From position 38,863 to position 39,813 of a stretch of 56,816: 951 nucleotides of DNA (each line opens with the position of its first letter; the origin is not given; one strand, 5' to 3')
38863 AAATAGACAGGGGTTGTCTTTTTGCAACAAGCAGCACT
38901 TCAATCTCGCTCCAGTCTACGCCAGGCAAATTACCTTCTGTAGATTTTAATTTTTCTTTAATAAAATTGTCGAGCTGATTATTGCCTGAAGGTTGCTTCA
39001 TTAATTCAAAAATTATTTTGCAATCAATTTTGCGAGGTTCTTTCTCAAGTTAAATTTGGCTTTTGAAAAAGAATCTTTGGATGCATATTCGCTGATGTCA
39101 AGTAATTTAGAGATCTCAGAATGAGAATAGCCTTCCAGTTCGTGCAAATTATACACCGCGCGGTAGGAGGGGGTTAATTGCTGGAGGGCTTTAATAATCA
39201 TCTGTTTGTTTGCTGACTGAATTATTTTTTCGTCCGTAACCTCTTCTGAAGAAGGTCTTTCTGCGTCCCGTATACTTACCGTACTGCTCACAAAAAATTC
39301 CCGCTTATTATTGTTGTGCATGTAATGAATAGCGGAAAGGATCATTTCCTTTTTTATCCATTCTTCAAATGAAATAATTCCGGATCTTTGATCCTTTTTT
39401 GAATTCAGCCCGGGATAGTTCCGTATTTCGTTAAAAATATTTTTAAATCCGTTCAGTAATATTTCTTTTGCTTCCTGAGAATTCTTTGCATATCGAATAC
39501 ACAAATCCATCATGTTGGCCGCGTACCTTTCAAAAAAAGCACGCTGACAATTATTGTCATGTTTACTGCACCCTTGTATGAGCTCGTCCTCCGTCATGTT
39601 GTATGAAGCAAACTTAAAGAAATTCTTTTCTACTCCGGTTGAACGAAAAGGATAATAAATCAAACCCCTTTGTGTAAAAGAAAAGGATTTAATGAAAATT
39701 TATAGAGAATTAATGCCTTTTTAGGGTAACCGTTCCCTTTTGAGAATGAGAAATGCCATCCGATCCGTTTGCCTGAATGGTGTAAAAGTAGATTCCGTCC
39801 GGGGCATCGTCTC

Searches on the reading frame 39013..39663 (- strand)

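Call 3: search_protein_families(library=pfam, proteins=[window:39013-39663:-], max_evalue=1)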
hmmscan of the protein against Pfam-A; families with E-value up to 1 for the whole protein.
window:39013-39663:- (216 aa): 8 families
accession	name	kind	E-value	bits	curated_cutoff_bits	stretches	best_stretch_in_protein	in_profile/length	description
PF08281.18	Sigma70_r4_2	-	4.8e-11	42.6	25.7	1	154-192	2-40/54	Sigma-70, region 4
PF23130.1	IcmW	-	0.0028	18.3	27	1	101-211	12-119/144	IcmW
PF04545.22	Sigma70_r4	-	0.0073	16.2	24.1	1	159-192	1-34/50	Sigma-70, region 4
PF22233.2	PhyR_sigma-like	-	0.026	14.8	27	1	160-193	1-34/50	Response regulator PhyR, sigma-like domain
PF00673.26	Ribosomal_L5_C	-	0.03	14.9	27.8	1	63-130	11-76/94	ribosomal L5P family C-terminus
PF00562.33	RNA_pol_Rpb2_6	-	0.073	12.6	23.4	1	18-163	79-199/373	RNA polymerase Rpb2, domain 6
PF07638.17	Sigma70_ECF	-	0.13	12.6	21.1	1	157-203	130-176/185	ECF sigma factor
PF00538.25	Linker_histone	-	0.4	11.4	22.4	0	169-216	11-56/74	linker histone H1 and H5 family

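Call 4: search_protein_families(library=ncbifam, proteins=[window:39013-39663:-], max_evalue=1)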
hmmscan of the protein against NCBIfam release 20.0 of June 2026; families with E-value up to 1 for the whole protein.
window:39013-39663:- (216 aa): 68 families (the best 25 are shown)
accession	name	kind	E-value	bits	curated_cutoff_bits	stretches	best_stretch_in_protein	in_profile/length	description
TIGR02937.1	sigma70-ECF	superfamily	1.9e-13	50.3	42.9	1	41-210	4-165/165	sigma-70 family RNA polymerase sigma factor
TIGR02985.1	Sig70_bacteroi1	subfamily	6e-13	49.3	126.4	1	41-210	4-162/162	RNA polymerase sigma-70 factor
NF008888.0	PRK11922.1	equivalog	7.5e-13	48.6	204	1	22-215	14-201/231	RNA polymerase sigma factor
NF004113.0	PRK05602.1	equivalog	2.4e-11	43.6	208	1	23-213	30-204/211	RNA polymerase sigma factor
NF006930.0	PRK09415.1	subfamily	5e-11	42.8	198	1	41-212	19-177/179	RNA polymerase factor sigma C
NF009174.0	PRK12522.1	equivalog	1.3e-10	41.5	217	1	44-214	9-171/175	RNA polymerase sigma factor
NF009171.0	PRK12518.1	equivalog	2.3e-10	40.6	208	1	21-211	10-185/191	RNA polymerase sigma factor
TIGR02948.1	SigW_bacill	equivalog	6e-10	39.5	243.1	1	27-212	7-186/187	RNA polymerase sigma factor SigW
NF007223.0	PRK09641.1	equivalog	2.3e-09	37.4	209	1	25-212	5-186/187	RNA polymerase sigma factor SigW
NF058625.1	sigma_PG0214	equivalog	3.2e-09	36.7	130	1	105-213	64-164/170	GFO_1088 family ECF-type sigma factor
TIGR02950.1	SigM_subfam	subfamily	9.9e-09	35.2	147.95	1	44-209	6-157/159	RNA polymerase sigma factor, SigM family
TIGR02939.1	RpoE_Sigma70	equivalog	2.1e-08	34.4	236.15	1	24-203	6-179/190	RNA polymerase sigma factor RpoE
NF009172.0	PRK12519.1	subfamily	3e-08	33.4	222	1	24-213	15-192/194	RNA polymerase sigma factor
NF008893.0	PRK11924.2-3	equivalog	1.1e-07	31.5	331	1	24-208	7-178/181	RNA polymerase sigma factor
NF007229.0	PRK09647.1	equivalog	3.2e-07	29.9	265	1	46-212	52-204/220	RNA polymerase sigma factor SigE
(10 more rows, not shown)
